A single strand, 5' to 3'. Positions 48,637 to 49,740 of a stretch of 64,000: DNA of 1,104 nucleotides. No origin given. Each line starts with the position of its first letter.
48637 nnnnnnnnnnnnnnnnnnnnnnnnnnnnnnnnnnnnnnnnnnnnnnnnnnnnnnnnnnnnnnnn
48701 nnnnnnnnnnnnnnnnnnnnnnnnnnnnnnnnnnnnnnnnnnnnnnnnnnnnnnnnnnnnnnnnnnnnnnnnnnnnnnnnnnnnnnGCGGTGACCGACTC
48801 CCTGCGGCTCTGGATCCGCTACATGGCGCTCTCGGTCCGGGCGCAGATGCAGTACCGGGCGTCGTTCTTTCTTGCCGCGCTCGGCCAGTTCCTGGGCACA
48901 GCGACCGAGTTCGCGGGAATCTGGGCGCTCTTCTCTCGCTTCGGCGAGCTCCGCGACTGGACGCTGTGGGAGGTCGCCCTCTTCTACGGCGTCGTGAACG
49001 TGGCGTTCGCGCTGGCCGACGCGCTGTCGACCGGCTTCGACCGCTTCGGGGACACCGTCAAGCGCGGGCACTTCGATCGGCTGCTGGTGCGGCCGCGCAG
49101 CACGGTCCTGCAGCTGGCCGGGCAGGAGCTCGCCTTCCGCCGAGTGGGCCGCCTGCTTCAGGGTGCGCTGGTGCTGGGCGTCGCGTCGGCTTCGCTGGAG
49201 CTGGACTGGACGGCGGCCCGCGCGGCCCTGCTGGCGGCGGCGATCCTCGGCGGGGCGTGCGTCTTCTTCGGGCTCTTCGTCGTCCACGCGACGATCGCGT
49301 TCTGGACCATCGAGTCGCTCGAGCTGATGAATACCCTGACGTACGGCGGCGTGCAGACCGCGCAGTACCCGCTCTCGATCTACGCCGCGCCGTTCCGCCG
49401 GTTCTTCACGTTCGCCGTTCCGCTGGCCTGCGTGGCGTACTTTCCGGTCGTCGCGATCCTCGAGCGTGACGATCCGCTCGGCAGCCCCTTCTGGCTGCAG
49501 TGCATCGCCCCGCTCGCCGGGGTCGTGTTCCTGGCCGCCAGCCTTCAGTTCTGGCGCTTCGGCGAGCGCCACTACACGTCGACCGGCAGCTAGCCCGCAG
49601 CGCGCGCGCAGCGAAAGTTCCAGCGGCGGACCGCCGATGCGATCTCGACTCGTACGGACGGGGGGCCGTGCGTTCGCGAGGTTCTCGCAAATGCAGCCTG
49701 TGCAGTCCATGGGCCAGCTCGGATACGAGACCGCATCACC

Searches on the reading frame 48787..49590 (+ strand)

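Call 19: search_protein_families(library=pfam, proteins=[window:48787-49590:+], max_evalue=0.00001)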
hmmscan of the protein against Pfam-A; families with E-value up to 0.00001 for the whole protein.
window:48787-49590:+ (268 aa): 1 family
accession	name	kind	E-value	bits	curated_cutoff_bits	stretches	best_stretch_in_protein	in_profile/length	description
PF06182.17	ABC2_membrane_6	-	5.3e-51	174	22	1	37-267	3-229/229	ABC-2 family transporter protein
